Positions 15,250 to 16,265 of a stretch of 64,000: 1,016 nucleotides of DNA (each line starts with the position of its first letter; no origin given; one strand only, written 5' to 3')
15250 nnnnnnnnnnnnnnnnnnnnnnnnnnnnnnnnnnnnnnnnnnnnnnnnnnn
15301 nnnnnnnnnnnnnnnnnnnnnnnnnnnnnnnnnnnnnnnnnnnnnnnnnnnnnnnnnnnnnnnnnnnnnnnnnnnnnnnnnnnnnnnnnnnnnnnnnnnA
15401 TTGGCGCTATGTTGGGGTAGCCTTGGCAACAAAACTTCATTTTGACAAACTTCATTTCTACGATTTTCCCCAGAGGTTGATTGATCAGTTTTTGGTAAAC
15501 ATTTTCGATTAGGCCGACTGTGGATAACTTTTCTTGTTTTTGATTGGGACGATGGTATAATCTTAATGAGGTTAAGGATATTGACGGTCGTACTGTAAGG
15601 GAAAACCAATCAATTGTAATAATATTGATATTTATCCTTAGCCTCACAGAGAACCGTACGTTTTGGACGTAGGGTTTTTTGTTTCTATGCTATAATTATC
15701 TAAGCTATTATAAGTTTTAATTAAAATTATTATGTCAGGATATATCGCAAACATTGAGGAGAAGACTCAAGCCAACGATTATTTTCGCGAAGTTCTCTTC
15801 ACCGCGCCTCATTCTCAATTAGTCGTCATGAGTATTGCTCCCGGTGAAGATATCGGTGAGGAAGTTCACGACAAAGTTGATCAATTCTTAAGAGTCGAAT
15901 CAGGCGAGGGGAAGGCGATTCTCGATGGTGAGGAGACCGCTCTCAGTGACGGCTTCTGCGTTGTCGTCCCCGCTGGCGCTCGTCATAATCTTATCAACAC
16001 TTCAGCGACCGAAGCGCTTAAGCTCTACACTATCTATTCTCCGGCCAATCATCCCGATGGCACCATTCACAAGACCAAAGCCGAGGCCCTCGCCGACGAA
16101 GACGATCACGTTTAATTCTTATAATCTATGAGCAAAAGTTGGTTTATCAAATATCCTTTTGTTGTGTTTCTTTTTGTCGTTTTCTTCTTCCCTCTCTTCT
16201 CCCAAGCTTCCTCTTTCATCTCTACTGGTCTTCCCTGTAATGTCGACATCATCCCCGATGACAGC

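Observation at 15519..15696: Stand-alone promoter / 78-nt stem-loop / terminator unit (sRNA or riboregulator) with a DnaA box upstream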

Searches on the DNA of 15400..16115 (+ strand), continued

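Call 36: search_with_rna_model(model_id=R2, sources=[window, L009, L010, L011, L012, L013, L014, L015, L016, L017, L018, L019, L020, L021, L022, L023, L024, L025, L026, L027, L028, L029, L030, L031, L032, L033, L034, L035, L036, L037, L038, L039, L040, L041, L042, L043, L044, L045, L046, L047, L048, L049, L050, L051, L052, L053, L054, L055, L056, L057, L058, L059, L060, L061, L062, L063, L064, L065, L066, L067, L068, L069, L070, L071, L072, L073, L074, L075, L076, L077, L078, L079, L080, L081, L082, L083, L084, L085, L086, L087, L088, L090, L091, L093, L094, L095, L097, L098], max_evalue=1)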
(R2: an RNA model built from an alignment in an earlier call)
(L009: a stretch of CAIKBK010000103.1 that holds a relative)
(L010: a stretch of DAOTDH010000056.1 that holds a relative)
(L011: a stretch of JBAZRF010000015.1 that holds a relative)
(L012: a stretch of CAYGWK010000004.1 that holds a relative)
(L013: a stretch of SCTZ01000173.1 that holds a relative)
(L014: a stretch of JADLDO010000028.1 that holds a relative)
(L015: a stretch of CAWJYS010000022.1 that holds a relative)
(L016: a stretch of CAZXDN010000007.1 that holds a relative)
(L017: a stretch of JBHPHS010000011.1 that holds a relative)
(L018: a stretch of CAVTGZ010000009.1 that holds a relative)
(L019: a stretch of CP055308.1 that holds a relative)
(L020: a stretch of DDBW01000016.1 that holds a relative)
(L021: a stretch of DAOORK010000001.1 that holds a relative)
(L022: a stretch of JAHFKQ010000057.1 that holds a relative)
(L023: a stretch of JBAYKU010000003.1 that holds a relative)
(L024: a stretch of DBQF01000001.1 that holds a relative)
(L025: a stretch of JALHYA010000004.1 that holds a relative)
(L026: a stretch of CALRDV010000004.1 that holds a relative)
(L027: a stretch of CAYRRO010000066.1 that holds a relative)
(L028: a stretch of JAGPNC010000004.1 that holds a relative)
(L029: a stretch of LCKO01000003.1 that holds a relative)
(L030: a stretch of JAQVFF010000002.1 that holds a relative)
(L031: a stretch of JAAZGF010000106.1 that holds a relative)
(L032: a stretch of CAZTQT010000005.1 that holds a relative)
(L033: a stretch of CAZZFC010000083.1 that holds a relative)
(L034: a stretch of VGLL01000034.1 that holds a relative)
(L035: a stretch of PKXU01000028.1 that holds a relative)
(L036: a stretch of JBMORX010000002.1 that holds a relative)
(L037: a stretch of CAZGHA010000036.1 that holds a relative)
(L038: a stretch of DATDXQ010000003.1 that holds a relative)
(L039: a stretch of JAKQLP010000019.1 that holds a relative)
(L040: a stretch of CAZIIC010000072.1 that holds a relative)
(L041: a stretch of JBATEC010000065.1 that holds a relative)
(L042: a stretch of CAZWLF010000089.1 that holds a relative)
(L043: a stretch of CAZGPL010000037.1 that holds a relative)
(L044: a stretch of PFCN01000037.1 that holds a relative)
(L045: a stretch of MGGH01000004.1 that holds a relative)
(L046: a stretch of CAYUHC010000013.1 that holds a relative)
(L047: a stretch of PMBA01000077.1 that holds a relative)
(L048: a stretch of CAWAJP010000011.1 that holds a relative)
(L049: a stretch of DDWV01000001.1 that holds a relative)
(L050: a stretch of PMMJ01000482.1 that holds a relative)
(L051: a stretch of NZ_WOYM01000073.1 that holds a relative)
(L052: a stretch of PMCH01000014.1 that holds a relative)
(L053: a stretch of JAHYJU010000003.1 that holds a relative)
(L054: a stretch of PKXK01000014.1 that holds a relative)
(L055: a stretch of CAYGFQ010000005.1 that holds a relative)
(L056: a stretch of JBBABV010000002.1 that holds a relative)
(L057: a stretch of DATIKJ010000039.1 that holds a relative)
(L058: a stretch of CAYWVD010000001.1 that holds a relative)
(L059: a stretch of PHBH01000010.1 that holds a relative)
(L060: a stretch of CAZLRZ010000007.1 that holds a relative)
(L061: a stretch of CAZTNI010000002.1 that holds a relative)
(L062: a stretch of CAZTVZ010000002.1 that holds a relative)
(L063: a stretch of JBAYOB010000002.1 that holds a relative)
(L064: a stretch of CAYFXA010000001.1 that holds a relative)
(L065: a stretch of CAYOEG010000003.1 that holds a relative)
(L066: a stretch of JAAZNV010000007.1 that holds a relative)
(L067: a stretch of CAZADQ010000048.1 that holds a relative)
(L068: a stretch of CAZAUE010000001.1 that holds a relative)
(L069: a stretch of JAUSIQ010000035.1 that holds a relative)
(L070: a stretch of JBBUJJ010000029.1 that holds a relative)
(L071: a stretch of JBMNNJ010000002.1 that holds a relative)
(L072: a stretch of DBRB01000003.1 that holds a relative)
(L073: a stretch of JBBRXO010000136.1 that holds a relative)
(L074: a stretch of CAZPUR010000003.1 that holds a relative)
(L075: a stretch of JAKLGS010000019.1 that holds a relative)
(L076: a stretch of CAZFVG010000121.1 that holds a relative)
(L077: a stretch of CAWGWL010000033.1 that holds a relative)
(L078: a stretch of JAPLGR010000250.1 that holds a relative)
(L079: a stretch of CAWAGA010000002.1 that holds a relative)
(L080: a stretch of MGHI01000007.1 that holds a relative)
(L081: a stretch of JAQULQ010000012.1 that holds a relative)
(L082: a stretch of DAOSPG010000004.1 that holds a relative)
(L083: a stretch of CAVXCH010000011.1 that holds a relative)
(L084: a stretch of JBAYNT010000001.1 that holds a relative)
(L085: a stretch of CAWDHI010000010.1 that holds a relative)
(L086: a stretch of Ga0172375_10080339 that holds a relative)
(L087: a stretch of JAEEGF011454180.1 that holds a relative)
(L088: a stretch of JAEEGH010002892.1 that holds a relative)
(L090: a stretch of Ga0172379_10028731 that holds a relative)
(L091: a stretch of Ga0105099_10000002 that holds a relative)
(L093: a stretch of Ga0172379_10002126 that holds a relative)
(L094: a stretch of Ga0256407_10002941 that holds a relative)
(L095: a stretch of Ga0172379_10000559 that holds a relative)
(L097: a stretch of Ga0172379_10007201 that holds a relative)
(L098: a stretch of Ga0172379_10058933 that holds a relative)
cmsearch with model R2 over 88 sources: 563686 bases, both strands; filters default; matches with E-value up to 1: 22.
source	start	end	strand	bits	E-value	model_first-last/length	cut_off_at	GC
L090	5361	5484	-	130.4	2.6e-29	1-124/124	no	0.35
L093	5214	5337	-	130.3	2.7e-29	1-124/124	no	0.35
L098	861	984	+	122.7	2e-27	1-124/124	no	0.34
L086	2132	2255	-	117.6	3.8e-26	1-124/124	no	0.35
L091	2175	2300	-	115.9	9.8e-26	1-124/124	no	0.37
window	15562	15686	+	115.2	1.5e-25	1-124/124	no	0.36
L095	12265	12355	+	89.8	2.6e-19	1-91/124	3'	0.33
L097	14462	14552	+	89.8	2.6e-19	1-91/124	3'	0.33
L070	4432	4551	-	87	1.3e-18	1-124/124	no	0.47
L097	12193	12241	+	27.1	0.00079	1-124/124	no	0.31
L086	2066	2174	+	26.5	0.0011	1-124/124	no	0.28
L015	5023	5147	+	24.1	0.0042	1-124/124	no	0.35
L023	4143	4190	-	23.2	0.0071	1-124/124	no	0.48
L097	4405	4470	-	22.2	0.013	1-124/124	no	0.36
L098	946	980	-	20.2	0.039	85-120/124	no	0.46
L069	6035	6089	-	19.8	0.05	1-124/124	no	0.47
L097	4378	4446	+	19.5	0.058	1-124/124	no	0.32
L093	5202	5257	+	18.9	0.084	1-124/124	no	0.36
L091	2179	2215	+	18.6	0.095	85-120/124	no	0.46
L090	5365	5400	+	18.1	0.13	85-120/124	no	0.42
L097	14432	14551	-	15.2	0.66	1-124/124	no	0.34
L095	12235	12354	-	15.2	0.66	1-124/124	no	0.34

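Call 41: search_dna_similar(query=window:15513-15700:+, collection=phages, mode=distant, max_evalue=0.1)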
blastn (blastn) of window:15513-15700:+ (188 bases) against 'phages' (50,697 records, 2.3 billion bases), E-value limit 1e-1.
No match.

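Call 42: search_rna_families(source=L070, start=4400, end=4600, threshold=evalue, max_evalue=10)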
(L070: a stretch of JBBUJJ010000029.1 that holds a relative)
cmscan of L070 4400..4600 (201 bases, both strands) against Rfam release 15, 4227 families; matches with E-value up to 10: 5.
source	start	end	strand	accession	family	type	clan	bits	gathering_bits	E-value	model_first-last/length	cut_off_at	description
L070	4458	4502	+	RF01563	DdR13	Gene; snRNA; snoRNA; CD-box;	-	18.5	65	0.096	33-80/80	no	Dictyostelium snoRNA DdR13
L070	4464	4542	-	RF02221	sRNA-Xcc1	Gene; sRNA;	-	16.2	53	2.1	1-87/87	no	sRNA-Xcc1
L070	4440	4466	-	RF04352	Plastid-psbA-4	Cis-reg;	CL00153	15.7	56.8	3.9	1-61/61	no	Plastid-psbA-4 3UTR RNA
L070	4525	4560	-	RF02166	PVT1_3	Gene; lncRNA;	-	11.3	45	0.69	60-95/95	no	Pvt1 oncogene conserved region 3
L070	4442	4460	+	RF01136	sR28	Gene; snRNA; snoRNA; CD-box;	-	11.2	39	0.86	37-55/55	no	Small nucleolar RNA sR28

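Call 43: search_rna_families(source=L070, start=4440, end=4560, threshold=evalue, max_evalue=5, show_alignments=3)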
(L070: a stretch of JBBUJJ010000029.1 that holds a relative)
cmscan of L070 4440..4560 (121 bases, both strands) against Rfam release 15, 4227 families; matches with E-value up to 5: 5.
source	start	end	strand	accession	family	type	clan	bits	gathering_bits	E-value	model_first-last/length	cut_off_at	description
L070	4458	4502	+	RF01563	DdR13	Gene; snRNA; snoRNA; CD-box;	-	18.5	65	0.058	33-80/80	no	Dictyostelium snoRNA DdR13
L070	4464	4542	-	RF02221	sRNA-Xcc1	Gene; sRNA;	-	16.2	53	1.3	1-87/87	no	sRNA-Xcc1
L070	4440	4466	-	RF04352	Plastid-psbA-4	Cis-reg;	CL00153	15.7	56.8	2.3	1-61/61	no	Plastid-psbA-4 3UTR RNA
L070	4444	4460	+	RF01136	sR28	Gene; snRNA; snoRNA; CD-box;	-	13.6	39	0.099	39-55/55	no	Small nucleolar RNA sR28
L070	4525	4560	-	RF02166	PVT1_3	Gene; lncRNA;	-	11.3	45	0.42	60-95/95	5'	Pvt1 oncogene conserved region 3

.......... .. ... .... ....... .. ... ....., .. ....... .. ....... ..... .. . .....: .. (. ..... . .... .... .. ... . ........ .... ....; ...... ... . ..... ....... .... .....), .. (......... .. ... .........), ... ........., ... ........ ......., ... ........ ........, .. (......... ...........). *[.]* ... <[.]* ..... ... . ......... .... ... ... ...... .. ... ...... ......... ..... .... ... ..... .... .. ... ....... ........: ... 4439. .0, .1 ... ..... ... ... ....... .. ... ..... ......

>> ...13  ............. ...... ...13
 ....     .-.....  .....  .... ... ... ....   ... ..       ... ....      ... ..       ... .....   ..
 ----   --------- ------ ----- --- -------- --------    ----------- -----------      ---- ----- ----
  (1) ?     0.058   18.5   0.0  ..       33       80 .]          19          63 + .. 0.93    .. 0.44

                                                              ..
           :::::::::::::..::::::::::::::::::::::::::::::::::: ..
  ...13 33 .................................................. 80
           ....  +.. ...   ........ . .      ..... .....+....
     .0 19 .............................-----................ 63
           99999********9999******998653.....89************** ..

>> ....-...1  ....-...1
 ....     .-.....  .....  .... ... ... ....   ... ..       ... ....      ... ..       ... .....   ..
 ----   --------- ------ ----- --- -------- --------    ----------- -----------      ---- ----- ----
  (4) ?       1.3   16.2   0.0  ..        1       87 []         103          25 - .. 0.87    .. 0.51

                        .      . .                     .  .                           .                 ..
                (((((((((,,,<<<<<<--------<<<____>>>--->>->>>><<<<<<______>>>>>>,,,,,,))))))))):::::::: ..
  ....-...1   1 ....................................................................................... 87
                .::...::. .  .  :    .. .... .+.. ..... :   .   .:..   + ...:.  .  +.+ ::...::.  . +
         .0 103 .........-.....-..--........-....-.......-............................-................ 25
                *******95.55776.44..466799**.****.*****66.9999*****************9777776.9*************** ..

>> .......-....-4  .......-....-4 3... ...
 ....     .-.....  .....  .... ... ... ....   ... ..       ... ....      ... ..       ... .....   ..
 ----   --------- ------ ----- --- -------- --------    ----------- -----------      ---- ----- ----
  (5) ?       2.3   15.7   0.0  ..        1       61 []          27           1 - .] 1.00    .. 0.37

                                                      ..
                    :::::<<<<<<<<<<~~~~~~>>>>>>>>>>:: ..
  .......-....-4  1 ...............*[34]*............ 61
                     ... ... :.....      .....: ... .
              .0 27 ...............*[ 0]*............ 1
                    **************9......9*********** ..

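Call 53: search_with_rna_model(model_id=R2, sources=[L100, L101, L102, L103], max_evalue=10, filters=off, show_alignments=3)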
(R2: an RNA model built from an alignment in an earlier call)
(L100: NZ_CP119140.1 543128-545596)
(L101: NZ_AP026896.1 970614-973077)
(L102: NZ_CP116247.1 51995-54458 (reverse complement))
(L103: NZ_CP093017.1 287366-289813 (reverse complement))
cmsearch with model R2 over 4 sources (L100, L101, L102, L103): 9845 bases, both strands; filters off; matches with E-value up to 10: 12.
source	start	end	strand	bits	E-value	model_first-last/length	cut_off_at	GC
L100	1018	1063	+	11.5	0.097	1-124/124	no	0.43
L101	1143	1269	-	7.5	0.95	1-124/124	no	0.55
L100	662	735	-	7.5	0.95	1-124/124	no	0.3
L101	1179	1284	+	5.9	2.3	1-124/124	no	0.54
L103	1956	2035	+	5.6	2.8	1-124/124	no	0.51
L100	1179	1277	+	5.1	3.6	1-124/124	no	0.54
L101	1027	1101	+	4.7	4.7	1-124/124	no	0.53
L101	695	761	+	4.6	4.9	1-124/124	no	0.43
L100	1022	1066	-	4.6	5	1-124/124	no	0.44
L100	2408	2459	+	4.3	5.8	1-124/124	no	0.44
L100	1406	1484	+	4.2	6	1-124/124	no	0.65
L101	2234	2315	-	3.9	7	1-124/124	no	0.54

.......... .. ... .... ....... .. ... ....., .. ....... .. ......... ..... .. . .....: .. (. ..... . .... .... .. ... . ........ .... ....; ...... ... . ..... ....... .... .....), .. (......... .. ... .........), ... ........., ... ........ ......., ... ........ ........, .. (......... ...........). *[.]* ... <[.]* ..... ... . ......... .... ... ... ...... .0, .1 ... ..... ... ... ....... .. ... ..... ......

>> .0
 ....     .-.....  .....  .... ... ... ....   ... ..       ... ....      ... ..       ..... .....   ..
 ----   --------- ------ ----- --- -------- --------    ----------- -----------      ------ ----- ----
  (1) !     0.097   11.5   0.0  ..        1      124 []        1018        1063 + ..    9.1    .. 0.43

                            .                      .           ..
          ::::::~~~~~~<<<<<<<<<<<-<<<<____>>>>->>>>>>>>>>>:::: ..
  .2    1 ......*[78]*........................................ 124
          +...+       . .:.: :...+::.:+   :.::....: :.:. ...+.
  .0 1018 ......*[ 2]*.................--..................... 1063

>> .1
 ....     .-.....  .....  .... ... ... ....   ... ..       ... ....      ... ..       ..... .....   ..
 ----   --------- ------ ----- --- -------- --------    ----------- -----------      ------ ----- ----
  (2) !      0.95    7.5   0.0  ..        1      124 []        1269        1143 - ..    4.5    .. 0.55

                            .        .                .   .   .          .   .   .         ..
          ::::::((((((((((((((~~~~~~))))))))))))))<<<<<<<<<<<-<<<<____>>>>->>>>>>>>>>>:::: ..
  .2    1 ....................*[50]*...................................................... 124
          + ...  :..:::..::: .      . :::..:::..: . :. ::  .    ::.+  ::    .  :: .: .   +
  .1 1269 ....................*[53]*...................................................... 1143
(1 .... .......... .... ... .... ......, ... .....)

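Call 54: search_rna_families(source=window, start=15564, end=15652, threshold=evalue, max_evalue=10, show_alignments=4)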
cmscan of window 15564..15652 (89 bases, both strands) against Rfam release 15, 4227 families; matches with E-value up to 10: 4.
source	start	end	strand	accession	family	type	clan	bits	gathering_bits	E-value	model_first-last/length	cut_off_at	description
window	15595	15647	-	RF00204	snoR12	Gene; snRNA; snoRNA; CD-box;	-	15.4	39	1.1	1-83/83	no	Small nucleolar RNA R12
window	15592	15650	-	RF03266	mir-2943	Gene; miRNA;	-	14.6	76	1.9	1-71/71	no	mir-2943 microRNA precursor family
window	15564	15651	-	RF02403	Afu_328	Gene; snRNA; snoRNA; CD-box;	-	13.7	70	4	1-73/73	no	A. fumigatus snoRNA Afu_328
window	15564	15598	-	RF00621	CoTC_ribozyme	Gene; ribozyme;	-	10.2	58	5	1-35/191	3'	Beta-globin co-transcriptional cleavage ribozyme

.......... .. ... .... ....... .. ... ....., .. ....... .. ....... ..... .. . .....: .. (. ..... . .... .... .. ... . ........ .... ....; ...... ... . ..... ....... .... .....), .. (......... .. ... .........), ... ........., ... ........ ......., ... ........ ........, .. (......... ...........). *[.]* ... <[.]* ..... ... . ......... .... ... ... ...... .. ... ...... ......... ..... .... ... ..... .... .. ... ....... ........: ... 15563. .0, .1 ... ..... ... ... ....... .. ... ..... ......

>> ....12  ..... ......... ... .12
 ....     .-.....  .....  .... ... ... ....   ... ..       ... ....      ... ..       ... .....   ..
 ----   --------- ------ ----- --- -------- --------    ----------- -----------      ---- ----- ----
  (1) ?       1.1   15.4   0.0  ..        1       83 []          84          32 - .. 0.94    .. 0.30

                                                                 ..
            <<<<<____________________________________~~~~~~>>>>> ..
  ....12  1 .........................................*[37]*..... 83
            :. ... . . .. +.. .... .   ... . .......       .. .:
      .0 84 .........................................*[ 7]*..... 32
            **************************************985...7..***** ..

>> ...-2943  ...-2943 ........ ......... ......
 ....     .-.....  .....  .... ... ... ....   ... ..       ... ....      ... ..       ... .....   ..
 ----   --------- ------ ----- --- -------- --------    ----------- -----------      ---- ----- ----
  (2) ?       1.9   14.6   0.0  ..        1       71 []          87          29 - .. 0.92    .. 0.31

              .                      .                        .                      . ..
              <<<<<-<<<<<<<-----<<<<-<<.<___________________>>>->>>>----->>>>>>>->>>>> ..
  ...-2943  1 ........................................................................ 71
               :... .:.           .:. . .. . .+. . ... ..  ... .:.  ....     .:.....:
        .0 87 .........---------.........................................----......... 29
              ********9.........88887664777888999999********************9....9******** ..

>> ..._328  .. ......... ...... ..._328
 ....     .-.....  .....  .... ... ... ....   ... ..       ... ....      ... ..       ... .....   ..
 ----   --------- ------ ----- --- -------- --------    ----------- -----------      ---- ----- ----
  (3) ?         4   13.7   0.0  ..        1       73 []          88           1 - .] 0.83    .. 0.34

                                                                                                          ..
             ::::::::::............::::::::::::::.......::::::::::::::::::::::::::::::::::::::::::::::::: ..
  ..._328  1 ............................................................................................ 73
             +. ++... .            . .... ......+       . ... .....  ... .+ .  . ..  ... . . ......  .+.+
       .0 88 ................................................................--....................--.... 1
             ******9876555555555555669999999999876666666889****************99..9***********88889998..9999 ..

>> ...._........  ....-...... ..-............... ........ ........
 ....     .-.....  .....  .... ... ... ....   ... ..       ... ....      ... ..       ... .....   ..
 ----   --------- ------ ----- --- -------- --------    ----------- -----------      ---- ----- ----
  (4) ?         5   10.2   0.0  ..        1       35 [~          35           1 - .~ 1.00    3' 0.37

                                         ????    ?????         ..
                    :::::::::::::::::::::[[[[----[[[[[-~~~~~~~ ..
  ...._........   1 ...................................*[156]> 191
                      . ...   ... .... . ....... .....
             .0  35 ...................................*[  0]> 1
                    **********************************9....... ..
